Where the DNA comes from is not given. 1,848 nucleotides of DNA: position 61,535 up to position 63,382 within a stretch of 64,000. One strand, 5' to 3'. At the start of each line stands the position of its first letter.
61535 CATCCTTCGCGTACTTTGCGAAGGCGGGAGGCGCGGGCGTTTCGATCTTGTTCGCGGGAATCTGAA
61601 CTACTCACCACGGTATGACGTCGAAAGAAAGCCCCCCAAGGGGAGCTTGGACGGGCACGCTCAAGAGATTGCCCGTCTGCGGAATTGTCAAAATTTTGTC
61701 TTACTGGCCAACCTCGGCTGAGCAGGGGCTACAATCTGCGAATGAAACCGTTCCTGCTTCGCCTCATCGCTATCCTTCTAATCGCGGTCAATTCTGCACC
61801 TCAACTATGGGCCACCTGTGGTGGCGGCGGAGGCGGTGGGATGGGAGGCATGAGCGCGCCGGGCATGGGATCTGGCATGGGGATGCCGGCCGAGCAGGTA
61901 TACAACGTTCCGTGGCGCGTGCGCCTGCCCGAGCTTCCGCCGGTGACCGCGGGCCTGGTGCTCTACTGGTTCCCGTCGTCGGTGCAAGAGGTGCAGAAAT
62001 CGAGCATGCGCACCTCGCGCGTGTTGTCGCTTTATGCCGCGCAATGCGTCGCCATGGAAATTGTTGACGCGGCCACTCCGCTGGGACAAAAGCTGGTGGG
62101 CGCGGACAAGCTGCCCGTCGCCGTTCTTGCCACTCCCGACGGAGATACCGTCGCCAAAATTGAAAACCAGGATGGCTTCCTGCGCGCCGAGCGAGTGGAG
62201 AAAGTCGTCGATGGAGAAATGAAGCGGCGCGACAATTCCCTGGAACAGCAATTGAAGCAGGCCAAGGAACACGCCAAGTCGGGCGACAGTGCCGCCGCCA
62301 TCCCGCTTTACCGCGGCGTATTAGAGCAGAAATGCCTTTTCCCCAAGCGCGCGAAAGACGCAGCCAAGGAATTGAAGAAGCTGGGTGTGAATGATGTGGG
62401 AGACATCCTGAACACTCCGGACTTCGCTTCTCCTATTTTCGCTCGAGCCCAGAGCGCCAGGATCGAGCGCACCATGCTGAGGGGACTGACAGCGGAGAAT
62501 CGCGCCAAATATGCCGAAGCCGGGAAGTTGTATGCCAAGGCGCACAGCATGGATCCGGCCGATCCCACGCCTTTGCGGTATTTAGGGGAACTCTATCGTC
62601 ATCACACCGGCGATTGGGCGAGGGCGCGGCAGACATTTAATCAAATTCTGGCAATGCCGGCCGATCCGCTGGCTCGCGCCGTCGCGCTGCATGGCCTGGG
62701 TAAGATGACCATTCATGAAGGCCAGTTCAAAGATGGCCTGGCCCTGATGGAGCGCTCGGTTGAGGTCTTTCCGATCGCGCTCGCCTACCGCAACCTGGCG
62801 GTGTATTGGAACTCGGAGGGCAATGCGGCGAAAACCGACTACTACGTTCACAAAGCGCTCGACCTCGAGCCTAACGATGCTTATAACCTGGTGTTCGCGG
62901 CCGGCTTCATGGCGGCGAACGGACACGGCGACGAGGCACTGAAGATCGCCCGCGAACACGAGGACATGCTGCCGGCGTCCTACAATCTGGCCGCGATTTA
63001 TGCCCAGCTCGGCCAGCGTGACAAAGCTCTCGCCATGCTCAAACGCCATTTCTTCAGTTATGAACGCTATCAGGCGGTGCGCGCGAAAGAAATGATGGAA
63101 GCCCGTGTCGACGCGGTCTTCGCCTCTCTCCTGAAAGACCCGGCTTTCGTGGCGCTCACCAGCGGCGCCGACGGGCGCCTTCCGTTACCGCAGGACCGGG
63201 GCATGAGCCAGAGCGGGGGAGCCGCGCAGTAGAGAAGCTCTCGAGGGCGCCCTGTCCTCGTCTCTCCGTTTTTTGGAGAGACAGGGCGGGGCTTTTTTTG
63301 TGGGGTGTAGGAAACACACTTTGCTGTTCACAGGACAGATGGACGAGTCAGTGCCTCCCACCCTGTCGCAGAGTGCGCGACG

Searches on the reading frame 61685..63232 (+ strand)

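Call 63: search_protein_families(library=pfam, proteins=[window:61685-63232:+], max_evalue=0.00001)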
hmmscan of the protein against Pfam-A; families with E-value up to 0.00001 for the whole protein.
window:61685-63232:+ (515 aa): 6 families
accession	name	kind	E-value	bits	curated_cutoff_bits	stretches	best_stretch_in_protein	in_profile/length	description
PF14559.12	TPR_19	-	9.8e-12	45.5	25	0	275-332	6-63/68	Tetratricopeptide repeat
PF13428.12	TPR_14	-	4.5e-08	33.4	23.5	0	265-303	6-44/44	Tetratricopeptide repeat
PF13176.12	TPR_7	-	4.7e-08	32.9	27.9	0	433-454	3-24/36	Tetratricopeptide repeat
PF13424.12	TPR_12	-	8.4e-08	32.7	30.1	0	416-454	27-70/77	Tetratricopeptide repeat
PF07719.23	TPR_2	-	3.8e-07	30.2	27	0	432-453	4-25/34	Tetratricopeptide repeat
PF13432.12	TPR_16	-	5.7e-06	27.1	32.7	0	266-327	3-61/65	Tetratricopeptide repeat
